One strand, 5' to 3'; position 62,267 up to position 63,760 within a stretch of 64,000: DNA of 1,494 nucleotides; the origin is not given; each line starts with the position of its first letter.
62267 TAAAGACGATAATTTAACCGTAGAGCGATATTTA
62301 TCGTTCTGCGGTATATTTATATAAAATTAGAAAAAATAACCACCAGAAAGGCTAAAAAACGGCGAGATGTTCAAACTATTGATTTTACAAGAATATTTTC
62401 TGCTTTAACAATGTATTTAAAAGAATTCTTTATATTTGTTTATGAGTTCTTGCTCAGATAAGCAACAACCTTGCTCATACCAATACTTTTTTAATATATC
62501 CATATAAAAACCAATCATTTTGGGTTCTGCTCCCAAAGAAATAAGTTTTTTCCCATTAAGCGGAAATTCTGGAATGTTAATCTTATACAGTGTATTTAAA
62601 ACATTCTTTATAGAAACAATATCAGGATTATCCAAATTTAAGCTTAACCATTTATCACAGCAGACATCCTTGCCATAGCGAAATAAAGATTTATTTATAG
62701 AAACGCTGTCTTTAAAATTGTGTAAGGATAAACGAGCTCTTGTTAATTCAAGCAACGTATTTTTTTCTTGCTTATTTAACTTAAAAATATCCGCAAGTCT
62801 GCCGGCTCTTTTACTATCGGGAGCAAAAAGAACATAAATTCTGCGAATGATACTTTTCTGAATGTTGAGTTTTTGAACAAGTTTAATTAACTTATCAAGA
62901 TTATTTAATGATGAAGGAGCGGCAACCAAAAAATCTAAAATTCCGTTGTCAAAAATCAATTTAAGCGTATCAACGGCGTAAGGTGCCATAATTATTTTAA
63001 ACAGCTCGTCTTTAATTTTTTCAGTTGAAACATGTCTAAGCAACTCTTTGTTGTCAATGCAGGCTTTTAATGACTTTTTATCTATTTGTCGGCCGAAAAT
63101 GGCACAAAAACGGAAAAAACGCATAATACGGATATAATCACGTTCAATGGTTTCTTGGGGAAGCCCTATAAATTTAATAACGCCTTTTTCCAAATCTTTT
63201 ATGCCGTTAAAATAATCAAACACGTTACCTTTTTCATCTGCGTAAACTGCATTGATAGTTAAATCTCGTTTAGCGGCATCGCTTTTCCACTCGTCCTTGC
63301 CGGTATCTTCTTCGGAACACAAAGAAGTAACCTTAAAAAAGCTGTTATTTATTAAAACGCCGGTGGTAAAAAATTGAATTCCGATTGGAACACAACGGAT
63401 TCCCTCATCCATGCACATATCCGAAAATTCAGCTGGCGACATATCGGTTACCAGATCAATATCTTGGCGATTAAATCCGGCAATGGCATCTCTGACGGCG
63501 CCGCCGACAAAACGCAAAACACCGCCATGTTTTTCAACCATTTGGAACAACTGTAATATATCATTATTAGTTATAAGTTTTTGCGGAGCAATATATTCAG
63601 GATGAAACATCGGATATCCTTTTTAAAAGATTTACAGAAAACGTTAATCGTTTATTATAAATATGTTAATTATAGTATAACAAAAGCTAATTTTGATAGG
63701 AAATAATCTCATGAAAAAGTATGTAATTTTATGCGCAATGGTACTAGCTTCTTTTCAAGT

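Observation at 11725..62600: Heavily over-represented, strand-polarised word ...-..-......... (uptake-signal-like or unknown protein-binding site)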

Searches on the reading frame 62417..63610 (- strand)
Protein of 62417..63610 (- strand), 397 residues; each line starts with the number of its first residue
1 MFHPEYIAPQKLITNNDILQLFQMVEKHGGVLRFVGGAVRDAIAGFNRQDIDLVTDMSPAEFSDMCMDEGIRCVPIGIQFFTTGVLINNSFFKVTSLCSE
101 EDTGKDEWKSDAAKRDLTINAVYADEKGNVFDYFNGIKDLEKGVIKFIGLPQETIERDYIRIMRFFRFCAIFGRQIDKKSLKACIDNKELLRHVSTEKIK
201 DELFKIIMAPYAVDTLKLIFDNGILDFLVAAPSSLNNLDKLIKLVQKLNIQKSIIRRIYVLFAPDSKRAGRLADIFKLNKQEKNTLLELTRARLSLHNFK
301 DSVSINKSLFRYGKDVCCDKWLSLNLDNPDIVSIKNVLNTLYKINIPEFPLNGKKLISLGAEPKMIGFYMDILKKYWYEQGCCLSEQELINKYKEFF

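Call 46: find_encoding_contigs(protein=window:62417-63610:-, flank=10000, max_places=1)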
Protein window:62417-63610:- (397 aa): 22 contigs read that carry it; 1 place shown.
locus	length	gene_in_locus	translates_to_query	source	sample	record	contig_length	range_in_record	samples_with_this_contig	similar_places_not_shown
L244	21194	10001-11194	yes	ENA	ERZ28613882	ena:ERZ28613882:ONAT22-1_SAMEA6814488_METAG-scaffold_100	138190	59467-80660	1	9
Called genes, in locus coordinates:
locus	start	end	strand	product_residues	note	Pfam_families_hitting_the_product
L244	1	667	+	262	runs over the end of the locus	PF02674:Colicin_V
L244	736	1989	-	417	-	PF00579:tRNA-synt_1b, PF22421:SYY_C-terminal, PF01479:S4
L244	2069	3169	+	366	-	PF03702:AnmK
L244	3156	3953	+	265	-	PF13476:AAA_23 (faint), PF00005:ABC_tran, PF13175:AAA_15 (faint), PF13304:AAA_21 (weak)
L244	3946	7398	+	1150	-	PF23357:DUF7088, PF09822:ABC_transp_aux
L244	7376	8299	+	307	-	PF01545:Cation_efflux, PF16916:ZT_dimer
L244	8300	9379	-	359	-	PF21016:RlmN_N, PF04055:Radical_SAM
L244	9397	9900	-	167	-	PF06776:IalB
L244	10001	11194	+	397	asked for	PF01743:PolyA_pol, PF12627:PolyA_pol_RNAbd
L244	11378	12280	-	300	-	PF02195:ParB_N, PF17762:HTH_ParB, PF23552:ParB_C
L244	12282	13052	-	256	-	PF00142:Fer4_NifH, PF01656:CbiA, PF02374:ArsA_ATPase (weak), PF06564:CBP_BcsQ, PF09140:MipZ, PF10609:ParA, PF13614:AAA_31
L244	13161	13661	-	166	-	PF02527:GidB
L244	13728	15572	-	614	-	PF01134:GIDA, PF12831:FAD_oxidored, PF21680:GIDA_C_1st, PF13932:SAM_GIDA_C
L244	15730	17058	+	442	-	-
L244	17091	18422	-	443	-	PF10396:TrmE_N, PF12631:MnmE_helical, PF00350:Dynamin_N (faint), PF01926:MMR_HSR1, PF02421:FeoB_N (weak), PF16897:MMR_HSR1_Xtn (weak)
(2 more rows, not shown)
